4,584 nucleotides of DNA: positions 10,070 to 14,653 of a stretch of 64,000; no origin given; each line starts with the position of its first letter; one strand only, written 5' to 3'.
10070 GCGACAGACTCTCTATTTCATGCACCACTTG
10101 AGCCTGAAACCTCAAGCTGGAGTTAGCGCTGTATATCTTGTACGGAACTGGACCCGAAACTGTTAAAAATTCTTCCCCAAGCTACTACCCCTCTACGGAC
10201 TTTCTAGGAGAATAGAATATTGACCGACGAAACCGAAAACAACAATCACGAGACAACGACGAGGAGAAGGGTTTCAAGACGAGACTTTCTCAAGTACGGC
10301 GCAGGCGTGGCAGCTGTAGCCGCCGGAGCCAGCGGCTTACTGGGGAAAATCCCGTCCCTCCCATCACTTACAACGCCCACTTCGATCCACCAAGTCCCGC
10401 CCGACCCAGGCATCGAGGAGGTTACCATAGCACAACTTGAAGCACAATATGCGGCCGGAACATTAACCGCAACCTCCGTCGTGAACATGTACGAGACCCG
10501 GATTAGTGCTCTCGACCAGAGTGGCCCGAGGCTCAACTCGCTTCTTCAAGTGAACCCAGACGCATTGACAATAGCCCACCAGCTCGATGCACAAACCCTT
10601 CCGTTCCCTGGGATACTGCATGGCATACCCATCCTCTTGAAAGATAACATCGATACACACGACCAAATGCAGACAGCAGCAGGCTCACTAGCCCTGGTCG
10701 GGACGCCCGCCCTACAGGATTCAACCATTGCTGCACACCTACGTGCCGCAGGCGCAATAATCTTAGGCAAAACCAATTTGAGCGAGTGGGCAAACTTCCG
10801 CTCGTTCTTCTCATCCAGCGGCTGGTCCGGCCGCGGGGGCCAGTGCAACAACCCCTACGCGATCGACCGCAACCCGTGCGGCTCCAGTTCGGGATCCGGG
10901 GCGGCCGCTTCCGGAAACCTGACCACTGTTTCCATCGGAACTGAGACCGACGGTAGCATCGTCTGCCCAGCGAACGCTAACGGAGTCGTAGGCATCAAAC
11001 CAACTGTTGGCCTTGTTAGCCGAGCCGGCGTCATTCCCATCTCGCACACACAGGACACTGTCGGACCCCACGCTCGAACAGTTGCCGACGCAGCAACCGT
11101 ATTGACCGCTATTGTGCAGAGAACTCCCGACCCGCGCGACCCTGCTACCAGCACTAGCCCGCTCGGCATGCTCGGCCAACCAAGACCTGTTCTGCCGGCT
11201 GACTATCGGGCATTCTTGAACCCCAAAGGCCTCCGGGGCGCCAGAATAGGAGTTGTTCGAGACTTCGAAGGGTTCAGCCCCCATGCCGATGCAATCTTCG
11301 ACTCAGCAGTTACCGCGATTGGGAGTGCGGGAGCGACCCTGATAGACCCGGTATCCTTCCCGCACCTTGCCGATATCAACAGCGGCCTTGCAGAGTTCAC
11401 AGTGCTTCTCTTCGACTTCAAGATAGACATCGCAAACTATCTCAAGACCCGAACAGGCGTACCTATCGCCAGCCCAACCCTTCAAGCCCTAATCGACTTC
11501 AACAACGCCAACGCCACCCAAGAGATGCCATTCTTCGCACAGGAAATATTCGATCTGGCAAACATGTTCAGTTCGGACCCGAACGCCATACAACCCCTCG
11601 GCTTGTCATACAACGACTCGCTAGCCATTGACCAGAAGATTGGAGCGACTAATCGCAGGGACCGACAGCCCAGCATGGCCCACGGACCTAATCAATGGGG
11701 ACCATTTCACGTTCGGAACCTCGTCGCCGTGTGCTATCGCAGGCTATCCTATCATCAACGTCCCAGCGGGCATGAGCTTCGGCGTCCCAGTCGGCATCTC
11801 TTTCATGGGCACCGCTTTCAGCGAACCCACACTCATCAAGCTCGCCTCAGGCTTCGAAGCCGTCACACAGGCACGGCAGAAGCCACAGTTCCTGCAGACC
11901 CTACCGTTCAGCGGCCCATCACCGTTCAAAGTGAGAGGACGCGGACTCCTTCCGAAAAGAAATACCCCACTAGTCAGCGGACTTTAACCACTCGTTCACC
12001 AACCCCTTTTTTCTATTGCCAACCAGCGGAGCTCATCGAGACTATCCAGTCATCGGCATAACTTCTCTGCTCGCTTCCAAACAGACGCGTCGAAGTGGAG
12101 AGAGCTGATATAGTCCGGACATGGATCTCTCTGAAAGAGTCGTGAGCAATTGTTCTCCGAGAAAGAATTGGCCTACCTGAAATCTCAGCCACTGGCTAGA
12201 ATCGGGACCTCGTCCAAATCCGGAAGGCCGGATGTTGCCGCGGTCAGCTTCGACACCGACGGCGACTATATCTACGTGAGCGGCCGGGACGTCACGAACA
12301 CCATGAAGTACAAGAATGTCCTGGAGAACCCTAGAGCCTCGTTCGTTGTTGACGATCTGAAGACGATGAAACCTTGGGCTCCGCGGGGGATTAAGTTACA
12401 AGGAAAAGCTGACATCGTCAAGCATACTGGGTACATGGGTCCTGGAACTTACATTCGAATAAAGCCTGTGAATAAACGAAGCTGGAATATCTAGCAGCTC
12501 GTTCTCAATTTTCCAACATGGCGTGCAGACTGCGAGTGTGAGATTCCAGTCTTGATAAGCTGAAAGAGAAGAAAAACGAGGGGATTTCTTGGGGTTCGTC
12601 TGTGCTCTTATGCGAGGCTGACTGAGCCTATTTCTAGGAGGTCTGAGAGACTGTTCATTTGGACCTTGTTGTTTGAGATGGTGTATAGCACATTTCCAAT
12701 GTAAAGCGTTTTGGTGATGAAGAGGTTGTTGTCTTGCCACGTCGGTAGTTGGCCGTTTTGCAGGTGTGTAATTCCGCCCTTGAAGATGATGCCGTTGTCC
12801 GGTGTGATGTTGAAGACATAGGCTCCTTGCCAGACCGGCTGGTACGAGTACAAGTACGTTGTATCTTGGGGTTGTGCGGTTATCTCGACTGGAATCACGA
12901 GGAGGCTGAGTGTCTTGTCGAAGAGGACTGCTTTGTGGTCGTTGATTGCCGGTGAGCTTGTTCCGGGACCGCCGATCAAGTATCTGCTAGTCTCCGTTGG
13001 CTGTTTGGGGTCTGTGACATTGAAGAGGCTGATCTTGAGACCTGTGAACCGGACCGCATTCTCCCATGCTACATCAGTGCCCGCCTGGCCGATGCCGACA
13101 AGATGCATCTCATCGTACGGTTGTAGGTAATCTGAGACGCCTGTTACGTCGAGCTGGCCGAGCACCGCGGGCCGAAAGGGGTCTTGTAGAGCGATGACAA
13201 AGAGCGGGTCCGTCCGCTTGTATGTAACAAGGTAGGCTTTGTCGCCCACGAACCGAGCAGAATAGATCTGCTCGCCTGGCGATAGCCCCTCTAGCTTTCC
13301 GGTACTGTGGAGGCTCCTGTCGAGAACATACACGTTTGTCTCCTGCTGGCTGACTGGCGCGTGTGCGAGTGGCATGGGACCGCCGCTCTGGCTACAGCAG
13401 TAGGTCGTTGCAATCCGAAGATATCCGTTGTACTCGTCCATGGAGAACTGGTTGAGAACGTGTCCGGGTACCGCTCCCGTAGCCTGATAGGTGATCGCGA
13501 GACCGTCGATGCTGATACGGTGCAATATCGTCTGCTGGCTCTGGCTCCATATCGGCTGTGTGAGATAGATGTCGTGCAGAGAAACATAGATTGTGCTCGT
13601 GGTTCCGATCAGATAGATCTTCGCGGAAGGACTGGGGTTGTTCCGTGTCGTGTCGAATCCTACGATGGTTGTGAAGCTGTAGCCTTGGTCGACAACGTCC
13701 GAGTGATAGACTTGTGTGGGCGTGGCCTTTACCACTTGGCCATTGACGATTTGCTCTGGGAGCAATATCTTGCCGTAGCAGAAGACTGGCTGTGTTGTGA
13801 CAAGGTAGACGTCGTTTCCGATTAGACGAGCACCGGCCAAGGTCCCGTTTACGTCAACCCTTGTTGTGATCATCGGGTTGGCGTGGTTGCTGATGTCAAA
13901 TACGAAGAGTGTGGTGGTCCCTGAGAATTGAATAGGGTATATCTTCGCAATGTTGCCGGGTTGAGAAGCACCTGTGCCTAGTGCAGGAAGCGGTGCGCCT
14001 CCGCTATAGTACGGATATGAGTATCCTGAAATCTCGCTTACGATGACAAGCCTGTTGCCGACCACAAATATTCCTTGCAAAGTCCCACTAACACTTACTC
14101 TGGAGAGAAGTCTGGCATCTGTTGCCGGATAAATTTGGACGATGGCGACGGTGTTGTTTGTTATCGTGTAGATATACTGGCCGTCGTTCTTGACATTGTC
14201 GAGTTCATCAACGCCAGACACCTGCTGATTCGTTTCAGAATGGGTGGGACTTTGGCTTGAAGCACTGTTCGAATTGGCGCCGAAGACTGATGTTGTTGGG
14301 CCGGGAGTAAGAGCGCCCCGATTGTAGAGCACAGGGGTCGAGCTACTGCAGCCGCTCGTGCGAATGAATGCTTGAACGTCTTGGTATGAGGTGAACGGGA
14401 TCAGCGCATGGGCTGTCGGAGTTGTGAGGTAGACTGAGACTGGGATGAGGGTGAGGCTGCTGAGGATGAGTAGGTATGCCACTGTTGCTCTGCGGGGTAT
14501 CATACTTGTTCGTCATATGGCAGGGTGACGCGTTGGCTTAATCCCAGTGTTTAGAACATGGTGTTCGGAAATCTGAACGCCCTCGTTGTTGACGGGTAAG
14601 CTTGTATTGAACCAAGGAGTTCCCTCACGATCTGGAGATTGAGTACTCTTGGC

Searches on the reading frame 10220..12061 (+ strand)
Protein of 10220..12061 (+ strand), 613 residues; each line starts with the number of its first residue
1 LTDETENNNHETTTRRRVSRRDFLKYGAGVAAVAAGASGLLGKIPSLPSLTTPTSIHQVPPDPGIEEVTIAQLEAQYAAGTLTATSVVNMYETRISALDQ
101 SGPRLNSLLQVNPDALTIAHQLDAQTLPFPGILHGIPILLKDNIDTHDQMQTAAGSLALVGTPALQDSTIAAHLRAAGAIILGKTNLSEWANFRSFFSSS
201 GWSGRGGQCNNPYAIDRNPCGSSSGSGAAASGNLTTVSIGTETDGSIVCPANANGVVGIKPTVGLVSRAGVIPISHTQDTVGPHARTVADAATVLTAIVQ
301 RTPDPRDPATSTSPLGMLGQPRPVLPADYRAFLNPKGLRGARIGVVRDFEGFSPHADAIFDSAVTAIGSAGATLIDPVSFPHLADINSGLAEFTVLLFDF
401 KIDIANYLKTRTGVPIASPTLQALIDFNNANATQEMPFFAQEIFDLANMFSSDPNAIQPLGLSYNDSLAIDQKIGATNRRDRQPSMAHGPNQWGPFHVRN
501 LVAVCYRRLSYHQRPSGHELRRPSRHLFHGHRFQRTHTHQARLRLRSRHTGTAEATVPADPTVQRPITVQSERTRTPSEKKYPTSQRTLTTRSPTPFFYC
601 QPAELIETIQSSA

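Call 81: search_protein_families(library=pfam, proteins=[window:10220-12061:+], max_evalue=0.00001)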
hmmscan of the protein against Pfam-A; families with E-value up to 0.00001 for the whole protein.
window:10220-12061:+ (613 aa): 1 family
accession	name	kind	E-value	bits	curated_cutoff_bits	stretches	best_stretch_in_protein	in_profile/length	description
PF01425.27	Amidase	-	5.4e-71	240.4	27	1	95-410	7-305/445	Amidase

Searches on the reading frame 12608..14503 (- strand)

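Call 81: search_protein_families(library=pfam, proteins=[window:12608-14503:-], max_evalue=0.00001)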
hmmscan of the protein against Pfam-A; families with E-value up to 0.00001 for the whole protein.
window:12608-14503:- (631 aa): 1 family
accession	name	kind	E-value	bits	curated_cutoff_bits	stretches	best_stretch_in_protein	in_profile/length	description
PF09826.15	Beta_propel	-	2.4e-137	459.2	22.4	1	88-622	1-495/495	Beta propeller domain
